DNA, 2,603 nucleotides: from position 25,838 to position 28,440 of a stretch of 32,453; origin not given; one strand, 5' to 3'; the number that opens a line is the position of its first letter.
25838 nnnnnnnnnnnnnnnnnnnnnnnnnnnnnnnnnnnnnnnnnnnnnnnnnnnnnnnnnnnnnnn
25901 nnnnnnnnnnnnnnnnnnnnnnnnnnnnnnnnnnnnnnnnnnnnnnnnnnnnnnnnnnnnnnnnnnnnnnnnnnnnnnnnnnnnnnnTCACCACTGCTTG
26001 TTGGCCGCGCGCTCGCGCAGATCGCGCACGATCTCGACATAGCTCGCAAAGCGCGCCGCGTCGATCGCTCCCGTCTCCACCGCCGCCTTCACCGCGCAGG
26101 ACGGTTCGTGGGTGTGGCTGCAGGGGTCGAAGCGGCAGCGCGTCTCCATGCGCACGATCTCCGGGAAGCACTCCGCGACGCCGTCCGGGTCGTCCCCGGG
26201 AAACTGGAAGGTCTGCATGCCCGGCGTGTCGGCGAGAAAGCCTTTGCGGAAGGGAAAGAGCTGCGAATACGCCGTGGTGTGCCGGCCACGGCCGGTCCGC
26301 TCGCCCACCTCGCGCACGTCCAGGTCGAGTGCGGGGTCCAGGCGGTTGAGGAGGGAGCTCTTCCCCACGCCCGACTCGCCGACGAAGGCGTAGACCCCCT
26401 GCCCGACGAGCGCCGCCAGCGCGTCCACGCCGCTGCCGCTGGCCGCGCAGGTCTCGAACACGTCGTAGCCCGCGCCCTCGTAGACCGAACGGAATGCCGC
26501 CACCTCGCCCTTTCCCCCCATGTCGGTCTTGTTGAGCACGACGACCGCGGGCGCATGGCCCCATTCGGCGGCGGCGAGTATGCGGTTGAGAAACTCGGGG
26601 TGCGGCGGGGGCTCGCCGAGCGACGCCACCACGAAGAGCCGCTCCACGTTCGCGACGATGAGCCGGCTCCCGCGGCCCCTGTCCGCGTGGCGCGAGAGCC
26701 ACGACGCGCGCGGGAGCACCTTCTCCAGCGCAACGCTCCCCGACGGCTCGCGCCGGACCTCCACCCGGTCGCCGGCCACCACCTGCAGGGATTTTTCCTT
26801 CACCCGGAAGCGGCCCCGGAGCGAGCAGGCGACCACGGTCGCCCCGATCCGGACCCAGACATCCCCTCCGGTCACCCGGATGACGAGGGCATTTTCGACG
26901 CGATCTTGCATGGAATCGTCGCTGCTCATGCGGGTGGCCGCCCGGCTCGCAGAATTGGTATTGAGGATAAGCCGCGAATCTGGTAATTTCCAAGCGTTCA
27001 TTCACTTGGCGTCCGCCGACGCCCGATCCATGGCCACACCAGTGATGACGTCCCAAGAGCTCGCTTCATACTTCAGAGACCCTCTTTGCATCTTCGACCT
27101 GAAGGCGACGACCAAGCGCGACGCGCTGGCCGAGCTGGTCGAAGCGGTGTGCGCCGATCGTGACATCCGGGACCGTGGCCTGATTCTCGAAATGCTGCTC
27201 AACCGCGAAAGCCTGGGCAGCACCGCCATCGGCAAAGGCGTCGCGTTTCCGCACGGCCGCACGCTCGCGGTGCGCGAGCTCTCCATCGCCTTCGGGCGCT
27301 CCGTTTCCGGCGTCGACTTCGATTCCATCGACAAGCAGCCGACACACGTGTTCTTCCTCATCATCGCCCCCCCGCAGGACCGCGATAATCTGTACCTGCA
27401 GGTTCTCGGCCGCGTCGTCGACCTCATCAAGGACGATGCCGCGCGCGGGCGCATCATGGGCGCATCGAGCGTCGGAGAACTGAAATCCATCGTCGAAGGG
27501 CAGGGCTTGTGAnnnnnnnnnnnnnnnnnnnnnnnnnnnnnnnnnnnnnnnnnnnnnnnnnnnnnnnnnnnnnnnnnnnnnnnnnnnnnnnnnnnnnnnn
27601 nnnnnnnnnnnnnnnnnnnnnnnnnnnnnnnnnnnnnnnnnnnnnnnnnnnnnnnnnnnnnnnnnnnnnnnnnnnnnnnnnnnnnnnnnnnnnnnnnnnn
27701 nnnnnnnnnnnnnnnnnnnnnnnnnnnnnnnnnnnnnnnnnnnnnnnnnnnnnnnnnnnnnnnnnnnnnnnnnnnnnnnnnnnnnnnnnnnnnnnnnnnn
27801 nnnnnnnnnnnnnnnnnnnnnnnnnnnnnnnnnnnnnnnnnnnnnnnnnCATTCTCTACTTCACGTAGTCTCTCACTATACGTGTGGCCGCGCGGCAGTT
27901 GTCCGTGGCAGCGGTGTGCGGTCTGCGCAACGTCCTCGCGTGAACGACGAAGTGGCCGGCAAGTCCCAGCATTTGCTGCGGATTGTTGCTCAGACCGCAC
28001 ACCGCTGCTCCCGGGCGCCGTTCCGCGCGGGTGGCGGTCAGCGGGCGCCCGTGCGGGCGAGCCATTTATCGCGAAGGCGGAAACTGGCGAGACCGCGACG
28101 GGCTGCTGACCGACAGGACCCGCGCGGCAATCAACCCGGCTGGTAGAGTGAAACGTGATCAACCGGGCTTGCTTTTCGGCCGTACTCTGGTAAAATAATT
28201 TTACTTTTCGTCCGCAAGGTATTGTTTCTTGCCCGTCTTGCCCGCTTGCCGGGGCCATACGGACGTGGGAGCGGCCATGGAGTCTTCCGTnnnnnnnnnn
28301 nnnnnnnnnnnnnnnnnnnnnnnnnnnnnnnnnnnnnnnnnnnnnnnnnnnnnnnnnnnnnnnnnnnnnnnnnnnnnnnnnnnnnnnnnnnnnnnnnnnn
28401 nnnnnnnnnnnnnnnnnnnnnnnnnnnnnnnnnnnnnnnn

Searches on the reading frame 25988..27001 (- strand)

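Call 6: search_protein_families(library=pfam, proteins=[window:25988-27001:-])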
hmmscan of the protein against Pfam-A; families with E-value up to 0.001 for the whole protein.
window:25988-27001:- (337 aa): 3 families
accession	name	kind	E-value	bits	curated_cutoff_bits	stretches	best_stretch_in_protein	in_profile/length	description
PF03193.22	RsgA_GTPase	-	4.3e-47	160.6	30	1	95-267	1-173/174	RsgA GTPase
PF16745.11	RsgA_N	-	2.2e-05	24.5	27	1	40-86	4-48/54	RsgA N-terminal domain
PF01926.29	MMR_HSR1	-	4.9e-05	23.9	21.9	1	205-262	3-56/113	50S ribosome-binding GTPase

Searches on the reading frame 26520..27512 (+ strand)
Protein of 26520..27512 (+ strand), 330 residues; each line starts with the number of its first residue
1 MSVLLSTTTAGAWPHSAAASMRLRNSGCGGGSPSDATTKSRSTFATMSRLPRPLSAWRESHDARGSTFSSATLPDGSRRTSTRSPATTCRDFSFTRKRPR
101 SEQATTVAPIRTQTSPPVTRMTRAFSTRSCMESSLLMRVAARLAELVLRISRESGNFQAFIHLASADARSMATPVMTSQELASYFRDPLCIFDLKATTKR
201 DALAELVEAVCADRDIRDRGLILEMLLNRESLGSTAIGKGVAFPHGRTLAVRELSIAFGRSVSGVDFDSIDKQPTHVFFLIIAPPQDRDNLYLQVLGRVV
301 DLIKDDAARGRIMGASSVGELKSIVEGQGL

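Call 8: search_protein_families(library=pfam, proteins=[window:26520-27512:+])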
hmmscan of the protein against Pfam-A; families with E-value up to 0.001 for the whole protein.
window:26520-27512:+ (330 aa): 1 family
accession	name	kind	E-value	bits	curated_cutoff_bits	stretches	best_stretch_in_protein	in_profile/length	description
PF00359.27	PTS_EIIA_2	-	6.4e-25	88.2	27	1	188-325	6-141/144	Phosphoenolpyruvate-dependent sugar phosphotransferase system, EIIA 2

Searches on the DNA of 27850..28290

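Call 49: search_rna_families(source=window, start=27850, end=28290, threshold=evalue, max_evalue=1, show_alignments=1)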
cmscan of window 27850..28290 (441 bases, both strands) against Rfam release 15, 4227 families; matches with E-value up to 1: 3.
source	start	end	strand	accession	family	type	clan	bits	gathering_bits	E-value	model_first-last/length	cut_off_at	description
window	27889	28029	+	RF04104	MIR918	Gene; miRNA;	-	27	268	0.0073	1-265/265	no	MIR918 microRNA precursor family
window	27908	28008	-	RF04104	MIR918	Gene; miRNA;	-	23.2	268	0.048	1-265/265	no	MIR918 microRNA precursor family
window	27908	28008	+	RF04187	MIR862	Gene; miRNA;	-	20.4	100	0.13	1-110/110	no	MIR862 microRNA precursor family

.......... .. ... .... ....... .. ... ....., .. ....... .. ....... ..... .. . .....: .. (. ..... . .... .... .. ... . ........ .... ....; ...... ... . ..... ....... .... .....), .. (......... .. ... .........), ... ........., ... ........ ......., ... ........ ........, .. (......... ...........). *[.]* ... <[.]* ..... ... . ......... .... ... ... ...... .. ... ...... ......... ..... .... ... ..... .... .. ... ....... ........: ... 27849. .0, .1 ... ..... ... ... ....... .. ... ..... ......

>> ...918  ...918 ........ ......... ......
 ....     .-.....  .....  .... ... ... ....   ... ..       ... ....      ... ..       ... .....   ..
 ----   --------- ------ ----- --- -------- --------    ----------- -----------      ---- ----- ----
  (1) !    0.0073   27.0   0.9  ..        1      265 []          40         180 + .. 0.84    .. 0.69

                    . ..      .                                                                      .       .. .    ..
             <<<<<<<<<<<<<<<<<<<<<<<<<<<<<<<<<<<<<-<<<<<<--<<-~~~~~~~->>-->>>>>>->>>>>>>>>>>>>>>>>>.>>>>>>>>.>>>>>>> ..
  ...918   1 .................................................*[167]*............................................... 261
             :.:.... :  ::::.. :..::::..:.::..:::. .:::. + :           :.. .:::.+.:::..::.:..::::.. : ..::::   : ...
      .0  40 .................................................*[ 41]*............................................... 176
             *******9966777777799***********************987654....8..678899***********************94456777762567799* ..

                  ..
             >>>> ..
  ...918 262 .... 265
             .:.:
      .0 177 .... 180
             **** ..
